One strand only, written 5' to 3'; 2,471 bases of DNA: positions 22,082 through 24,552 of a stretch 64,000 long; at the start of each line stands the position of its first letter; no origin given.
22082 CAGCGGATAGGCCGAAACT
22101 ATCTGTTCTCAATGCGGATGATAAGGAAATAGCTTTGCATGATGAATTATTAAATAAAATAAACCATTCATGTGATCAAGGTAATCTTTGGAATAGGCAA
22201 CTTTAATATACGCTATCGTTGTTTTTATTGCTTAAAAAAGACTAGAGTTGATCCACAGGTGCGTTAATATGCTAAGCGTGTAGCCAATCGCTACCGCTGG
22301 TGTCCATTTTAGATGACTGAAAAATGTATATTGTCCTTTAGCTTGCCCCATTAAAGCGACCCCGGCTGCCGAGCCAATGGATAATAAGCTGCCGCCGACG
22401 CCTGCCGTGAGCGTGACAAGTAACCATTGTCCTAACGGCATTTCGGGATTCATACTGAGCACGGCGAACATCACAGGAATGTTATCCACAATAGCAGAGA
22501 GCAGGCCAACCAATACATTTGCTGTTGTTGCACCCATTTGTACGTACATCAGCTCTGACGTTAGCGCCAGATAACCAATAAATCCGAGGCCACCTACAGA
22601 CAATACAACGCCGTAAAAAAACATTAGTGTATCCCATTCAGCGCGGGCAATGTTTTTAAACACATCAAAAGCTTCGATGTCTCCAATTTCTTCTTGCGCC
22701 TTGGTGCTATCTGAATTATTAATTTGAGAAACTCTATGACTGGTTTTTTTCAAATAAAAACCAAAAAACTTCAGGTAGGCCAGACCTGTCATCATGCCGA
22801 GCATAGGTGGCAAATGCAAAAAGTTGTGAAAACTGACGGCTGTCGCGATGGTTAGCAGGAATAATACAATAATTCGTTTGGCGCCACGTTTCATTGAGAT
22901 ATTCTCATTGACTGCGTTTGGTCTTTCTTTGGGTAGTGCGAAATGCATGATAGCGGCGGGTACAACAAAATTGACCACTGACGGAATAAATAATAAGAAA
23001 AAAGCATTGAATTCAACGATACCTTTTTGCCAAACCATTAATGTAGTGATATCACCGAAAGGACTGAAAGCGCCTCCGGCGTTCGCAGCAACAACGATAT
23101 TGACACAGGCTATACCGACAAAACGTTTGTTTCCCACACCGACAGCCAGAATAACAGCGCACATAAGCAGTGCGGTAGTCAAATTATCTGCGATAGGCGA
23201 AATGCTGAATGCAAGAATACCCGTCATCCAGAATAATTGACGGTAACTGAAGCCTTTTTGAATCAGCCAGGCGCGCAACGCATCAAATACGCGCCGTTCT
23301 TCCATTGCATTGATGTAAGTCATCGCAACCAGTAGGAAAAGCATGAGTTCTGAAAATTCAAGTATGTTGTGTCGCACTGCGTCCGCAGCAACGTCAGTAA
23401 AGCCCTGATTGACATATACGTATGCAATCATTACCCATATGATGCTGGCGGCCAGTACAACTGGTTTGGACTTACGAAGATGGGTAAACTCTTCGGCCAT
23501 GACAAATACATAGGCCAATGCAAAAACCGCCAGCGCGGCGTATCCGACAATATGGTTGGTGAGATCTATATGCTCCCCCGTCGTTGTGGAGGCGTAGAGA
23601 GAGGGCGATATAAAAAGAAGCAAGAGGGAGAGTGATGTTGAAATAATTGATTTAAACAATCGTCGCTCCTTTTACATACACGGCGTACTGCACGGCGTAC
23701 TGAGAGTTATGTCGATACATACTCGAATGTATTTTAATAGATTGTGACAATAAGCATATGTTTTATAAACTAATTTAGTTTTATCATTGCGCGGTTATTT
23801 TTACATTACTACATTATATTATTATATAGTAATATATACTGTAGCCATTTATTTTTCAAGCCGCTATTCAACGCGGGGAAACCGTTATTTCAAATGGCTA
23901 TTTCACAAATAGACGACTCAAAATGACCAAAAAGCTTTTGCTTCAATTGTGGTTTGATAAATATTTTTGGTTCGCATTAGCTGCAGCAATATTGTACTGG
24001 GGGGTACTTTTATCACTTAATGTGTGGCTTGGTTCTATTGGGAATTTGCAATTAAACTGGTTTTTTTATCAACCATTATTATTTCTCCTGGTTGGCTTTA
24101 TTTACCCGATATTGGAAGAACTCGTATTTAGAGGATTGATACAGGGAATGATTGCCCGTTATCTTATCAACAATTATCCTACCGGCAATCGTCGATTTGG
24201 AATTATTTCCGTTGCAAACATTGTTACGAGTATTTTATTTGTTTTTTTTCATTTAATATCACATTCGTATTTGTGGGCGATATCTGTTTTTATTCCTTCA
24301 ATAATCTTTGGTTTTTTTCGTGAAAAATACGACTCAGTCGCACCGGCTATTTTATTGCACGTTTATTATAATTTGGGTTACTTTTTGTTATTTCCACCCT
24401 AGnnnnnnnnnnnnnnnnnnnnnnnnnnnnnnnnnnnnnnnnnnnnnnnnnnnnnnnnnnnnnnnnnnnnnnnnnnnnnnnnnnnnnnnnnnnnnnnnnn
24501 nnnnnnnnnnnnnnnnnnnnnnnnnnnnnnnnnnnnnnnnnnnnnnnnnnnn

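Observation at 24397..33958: Family of perfect 15-bp inverted repeats punctuating the EPS gene trio and the prkA upstream region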

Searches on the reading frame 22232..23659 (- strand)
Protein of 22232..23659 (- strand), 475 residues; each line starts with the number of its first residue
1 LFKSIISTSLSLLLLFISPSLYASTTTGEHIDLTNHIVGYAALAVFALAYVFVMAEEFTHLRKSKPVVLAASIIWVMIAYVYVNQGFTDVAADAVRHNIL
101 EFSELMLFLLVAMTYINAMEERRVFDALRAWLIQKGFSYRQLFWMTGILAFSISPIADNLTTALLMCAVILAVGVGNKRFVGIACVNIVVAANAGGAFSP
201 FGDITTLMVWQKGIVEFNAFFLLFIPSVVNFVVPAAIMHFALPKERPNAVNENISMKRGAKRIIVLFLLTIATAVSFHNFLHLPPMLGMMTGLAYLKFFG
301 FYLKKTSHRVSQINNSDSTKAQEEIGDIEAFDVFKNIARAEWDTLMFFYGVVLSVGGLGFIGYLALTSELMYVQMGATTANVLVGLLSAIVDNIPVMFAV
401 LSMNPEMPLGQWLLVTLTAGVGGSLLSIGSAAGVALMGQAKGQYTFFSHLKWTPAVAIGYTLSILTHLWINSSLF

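Call 9: search_protein_families(library=pfam, proteins=[window:22232-23659:-])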
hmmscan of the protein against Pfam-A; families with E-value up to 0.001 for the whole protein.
window:22232-23659:- (475 aa): 1 family
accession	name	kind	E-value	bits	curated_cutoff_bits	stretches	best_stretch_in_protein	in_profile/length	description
PF03600.22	CitMHS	-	8.2e-32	111.1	31.9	1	51-420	2-336/336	Citrate transporter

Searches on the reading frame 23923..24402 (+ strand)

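Call 9: search_protein_families(library=pfam, proteins=[window:23923-24402:+])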
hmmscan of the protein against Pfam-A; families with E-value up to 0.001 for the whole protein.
window:23923-24402:+ (159 aa): 1 family
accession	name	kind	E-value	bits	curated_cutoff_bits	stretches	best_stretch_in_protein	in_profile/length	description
PF02517.21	Rce1-like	-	2.9e-16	60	22.4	1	51-151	5-92/93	Type II CAAX prenyl endopeptidase Rce1-like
